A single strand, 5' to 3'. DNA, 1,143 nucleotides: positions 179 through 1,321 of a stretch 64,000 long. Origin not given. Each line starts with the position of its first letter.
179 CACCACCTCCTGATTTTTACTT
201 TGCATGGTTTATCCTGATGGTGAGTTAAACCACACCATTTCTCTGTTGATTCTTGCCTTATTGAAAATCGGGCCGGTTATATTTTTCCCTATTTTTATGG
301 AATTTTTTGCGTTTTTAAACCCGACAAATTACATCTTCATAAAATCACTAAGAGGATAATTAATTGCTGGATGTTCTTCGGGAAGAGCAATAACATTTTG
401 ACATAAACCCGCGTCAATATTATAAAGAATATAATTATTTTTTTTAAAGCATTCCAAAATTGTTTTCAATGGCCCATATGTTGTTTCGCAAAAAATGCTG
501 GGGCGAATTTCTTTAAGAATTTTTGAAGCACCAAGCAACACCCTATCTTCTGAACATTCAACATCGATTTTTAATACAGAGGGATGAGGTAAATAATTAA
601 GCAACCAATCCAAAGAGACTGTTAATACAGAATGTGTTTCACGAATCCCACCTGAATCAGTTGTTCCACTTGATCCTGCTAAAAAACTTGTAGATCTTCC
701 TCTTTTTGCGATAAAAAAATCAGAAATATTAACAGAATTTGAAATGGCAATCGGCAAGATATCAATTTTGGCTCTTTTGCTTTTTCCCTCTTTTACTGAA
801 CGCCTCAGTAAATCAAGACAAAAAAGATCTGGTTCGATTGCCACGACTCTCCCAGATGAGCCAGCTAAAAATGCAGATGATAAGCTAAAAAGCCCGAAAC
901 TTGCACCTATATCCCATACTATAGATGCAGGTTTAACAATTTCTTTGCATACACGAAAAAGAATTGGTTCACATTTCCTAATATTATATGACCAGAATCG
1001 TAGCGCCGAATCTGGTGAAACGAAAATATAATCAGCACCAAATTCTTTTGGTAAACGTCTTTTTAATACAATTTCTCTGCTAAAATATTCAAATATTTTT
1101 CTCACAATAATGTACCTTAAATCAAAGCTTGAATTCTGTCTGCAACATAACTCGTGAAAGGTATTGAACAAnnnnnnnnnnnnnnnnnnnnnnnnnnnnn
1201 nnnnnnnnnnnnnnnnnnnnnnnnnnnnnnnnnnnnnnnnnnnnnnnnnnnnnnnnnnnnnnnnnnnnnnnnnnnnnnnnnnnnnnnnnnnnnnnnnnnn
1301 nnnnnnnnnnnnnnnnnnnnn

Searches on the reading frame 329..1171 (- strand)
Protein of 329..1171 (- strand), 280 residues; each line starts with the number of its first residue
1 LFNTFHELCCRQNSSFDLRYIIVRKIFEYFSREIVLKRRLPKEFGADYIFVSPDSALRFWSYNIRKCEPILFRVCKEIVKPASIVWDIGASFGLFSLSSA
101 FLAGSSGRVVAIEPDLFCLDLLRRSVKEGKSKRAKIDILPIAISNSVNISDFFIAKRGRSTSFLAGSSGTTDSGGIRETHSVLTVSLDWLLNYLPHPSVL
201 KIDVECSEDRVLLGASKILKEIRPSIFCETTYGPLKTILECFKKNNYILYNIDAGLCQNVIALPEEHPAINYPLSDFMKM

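Call 11: search_protein_families(library=ncbifam, proteins=[window:329-1171:-])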
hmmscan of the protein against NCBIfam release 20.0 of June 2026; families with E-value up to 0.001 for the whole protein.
window:329-1171:- (280 aa): 2 families
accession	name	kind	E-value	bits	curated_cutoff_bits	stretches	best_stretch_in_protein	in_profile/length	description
TIGR01444.1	fkbM_fam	subfamily_domain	6.1e-22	78.6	37.7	1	85-230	2-142/143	FkbM family methyltransferase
NF005640.0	PRK07402.1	equivalog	0.00013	21.6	219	1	79-128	41-89/200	precorrin-6Y C5,15-methyltransferase subunit CbiT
